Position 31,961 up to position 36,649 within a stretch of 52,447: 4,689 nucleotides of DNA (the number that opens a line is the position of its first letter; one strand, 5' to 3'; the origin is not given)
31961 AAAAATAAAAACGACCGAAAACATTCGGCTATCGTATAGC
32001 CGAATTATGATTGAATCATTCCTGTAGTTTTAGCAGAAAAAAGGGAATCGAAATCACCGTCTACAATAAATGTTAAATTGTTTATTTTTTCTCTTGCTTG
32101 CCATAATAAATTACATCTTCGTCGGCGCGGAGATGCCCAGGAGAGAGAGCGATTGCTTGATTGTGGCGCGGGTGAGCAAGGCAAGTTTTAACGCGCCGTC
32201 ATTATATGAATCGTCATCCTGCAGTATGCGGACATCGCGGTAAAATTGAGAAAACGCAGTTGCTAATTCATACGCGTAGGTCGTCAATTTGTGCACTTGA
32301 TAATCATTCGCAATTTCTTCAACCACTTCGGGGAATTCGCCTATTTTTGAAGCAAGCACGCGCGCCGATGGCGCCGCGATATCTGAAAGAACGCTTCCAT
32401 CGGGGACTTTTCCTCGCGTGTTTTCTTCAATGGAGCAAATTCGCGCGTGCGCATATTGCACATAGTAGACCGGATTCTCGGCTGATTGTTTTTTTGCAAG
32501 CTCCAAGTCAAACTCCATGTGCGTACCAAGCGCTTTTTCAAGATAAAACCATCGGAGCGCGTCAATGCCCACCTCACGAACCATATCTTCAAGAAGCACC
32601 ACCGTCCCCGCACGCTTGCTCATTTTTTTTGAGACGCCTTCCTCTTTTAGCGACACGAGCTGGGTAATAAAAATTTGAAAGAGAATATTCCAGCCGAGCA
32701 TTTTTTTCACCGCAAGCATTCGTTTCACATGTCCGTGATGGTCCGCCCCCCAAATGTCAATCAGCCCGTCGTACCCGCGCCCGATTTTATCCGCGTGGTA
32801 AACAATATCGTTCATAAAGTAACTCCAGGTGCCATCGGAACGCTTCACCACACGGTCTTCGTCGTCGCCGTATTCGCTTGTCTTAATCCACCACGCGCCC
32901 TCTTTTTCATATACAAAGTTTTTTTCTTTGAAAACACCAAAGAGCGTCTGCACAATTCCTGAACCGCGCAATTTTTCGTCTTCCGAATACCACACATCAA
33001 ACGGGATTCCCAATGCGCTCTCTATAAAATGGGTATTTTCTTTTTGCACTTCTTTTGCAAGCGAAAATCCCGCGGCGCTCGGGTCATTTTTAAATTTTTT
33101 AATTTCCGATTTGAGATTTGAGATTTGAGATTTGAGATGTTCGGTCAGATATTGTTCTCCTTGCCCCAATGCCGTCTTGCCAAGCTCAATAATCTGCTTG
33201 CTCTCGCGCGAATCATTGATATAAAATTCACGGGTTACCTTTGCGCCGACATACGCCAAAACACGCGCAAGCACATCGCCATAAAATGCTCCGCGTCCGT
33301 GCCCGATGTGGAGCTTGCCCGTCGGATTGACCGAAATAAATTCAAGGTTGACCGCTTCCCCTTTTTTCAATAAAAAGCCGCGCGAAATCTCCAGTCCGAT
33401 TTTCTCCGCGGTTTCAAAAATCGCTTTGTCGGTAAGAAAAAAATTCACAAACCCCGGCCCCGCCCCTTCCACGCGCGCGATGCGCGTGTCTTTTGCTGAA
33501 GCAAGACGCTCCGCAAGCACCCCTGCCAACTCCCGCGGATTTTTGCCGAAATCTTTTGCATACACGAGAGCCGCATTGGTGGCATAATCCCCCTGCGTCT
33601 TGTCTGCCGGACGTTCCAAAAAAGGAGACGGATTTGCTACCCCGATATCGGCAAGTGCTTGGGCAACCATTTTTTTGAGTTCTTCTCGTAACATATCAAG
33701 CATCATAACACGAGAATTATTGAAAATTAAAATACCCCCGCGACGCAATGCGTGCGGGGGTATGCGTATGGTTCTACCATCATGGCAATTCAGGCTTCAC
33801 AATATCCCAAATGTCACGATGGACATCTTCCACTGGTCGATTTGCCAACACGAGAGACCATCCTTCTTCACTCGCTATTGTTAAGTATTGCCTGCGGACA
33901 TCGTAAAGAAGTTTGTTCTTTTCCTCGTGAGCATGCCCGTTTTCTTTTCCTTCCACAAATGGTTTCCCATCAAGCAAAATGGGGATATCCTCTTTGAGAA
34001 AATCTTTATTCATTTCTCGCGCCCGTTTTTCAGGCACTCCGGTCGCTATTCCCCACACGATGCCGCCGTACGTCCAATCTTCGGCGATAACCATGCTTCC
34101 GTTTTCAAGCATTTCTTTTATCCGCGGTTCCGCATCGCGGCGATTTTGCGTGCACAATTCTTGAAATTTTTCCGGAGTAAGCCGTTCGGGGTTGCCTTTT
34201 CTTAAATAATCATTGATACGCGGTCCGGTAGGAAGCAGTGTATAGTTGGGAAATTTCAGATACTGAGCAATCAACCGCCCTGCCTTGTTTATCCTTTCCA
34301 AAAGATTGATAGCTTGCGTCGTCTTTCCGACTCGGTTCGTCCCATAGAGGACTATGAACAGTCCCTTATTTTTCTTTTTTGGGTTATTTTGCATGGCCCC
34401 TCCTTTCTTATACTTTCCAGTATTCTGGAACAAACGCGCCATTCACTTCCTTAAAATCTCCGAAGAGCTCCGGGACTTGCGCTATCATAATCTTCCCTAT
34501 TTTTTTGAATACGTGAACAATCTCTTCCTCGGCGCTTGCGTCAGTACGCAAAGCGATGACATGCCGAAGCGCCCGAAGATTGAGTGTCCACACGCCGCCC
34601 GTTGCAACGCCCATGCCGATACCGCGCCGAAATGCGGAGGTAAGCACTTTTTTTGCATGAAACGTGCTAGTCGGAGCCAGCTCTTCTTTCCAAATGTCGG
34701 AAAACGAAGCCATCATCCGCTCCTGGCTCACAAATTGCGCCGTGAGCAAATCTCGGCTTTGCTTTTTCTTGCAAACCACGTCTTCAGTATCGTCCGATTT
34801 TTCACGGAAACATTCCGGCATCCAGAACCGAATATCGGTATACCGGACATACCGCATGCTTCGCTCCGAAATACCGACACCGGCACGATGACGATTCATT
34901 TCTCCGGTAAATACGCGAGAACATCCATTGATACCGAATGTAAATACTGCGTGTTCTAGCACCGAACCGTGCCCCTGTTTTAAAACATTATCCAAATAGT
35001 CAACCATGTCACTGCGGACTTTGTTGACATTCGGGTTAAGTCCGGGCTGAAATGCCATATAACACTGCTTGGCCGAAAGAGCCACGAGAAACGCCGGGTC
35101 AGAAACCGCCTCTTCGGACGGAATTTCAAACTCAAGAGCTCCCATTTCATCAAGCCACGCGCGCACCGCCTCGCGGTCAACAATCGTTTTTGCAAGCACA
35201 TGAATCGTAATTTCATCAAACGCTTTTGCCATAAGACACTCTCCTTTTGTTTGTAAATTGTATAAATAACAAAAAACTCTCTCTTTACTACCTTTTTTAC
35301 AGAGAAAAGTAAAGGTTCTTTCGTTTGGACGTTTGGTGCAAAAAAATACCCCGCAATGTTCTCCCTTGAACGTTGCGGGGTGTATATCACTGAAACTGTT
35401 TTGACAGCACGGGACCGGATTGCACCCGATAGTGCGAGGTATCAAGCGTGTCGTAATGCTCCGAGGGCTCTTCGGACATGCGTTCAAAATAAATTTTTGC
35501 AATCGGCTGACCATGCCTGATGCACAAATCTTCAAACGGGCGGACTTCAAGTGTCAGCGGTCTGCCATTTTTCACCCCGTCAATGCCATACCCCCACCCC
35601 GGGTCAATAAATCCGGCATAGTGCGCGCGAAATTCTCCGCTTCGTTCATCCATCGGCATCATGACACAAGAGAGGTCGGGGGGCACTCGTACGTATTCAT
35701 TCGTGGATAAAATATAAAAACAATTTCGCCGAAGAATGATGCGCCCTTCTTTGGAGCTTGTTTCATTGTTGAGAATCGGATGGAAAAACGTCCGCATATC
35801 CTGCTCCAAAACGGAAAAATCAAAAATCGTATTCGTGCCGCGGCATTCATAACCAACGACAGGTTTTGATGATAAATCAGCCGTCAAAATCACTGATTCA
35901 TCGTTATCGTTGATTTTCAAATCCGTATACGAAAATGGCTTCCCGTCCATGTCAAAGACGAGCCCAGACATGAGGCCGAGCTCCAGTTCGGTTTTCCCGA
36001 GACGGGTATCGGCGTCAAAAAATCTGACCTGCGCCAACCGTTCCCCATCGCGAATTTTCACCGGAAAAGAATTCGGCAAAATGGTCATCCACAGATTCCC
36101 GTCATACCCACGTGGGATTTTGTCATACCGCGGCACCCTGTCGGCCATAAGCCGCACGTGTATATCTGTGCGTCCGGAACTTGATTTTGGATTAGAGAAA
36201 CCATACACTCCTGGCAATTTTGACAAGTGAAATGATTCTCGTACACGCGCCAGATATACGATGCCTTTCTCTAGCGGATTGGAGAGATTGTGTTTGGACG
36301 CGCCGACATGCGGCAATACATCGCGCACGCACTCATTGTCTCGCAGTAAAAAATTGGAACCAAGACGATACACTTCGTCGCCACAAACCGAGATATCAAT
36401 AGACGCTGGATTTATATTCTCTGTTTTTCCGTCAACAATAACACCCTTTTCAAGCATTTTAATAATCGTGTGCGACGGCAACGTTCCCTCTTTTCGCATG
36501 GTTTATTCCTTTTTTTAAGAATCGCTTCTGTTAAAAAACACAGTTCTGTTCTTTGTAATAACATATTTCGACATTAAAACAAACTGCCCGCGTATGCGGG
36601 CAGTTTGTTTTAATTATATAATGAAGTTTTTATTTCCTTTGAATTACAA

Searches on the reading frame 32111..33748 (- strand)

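Call 38: search_protein_families(library=pfam, proteins=[window:32111-33748:-], max_evalue=0.001)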
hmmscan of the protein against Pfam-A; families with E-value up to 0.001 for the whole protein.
window:32111-33748:- (545 aa): 8 families
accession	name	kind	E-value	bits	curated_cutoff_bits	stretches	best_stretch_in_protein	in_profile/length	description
PF05746.21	DALR_1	-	1.9e-29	102.5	22.3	1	430-545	1-117/117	DALR anticodon binding domain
PF03485.21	Arg_tRNA_synt_N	-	2.6e-22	79.7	21.5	1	23-105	2-85/85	Arginyl tRNA synthetase N terminal domain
PF00750.26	tRNA-synt_1d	-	1.8e-14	54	23.3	2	270-393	174-298/349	tRNA synthetases class I (R), catalytic domain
PF09334.17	tRNA-synt_1g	-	1.5e-06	27.6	20.1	0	352-418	308-369/391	tRNA synthetases class I (M)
PF00133.28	tRNA-synt_1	-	8.3e-06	25.2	22.7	0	339-412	341-412/414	tRNA synthetases class I (I, L, M and V)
PF01406.26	tRNA-synt_1e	-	2.9e-05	24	27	0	374-417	252-295/301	tRNA synthetases class I (C) catalytic domain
PF00749.27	tRNA-synt_1c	-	0.00029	20.3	23.4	0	333-429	205-298/314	tRNA synthetases class I (E and Q), catalytic domain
PF01921.24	tRNA-synt_1f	-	0.00037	20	27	0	363-416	273-323/360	tRNA synthetases class I (K)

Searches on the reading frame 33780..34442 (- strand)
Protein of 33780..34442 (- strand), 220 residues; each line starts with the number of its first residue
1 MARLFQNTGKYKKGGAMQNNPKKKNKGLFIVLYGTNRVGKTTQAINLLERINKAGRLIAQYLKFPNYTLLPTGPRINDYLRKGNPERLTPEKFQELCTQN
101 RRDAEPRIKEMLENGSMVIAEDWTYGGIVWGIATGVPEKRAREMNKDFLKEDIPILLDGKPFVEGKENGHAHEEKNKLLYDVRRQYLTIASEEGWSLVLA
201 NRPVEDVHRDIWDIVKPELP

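Call 38: search_protein_families(library=pfam, proteins=[window:33780-34442:-], max_evalue=0.001)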
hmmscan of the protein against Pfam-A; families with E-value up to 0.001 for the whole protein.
window:33780-34442:- (220 aa): 1 family
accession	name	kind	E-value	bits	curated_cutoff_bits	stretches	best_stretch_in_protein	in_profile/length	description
PF02223.23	Thymidylate_kin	-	5.4e-17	62.5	27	1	34-211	3-185/185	Thymidylate kinase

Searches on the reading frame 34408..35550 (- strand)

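Call 38: search_protein_families(library=pfam, proteins=[window:34408-35550:-], max_evalue=0.001)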
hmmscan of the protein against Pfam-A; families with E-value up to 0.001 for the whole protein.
window:34408-35550:- (380 aa): 1 family
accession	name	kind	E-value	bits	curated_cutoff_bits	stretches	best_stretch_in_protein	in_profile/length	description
PF02511.20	Thy1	-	6.6e-35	121.1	24.8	1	150-361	7-191/191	Thymidylate synthase complementing protein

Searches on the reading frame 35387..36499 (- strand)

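Call 38: search_protein_families(library=pfam, proteins=[window:35387-36499:-], max_evalue=0.001)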
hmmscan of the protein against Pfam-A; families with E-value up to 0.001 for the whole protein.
window:35387-36499:- (370 aa): 3 families
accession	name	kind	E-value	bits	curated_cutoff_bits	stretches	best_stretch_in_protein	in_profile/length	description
PF22769.1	DCD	-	5e-41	140.8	27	2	241-341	58-153/153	dCTP deaminase-like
PF06559.16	DCD_N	-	7e-38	130.5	21.4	1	4-162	2-162/164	2'-deoxycytidine 5'-triphosphate deaminase (DCD) N-terminal domain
PF22569.1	DCD_C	-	8.5e-35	120.3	22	1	200-369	24-192/192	2'-deoxycytidine 5'-triphosphate deaminase (DCD), C-terminal domain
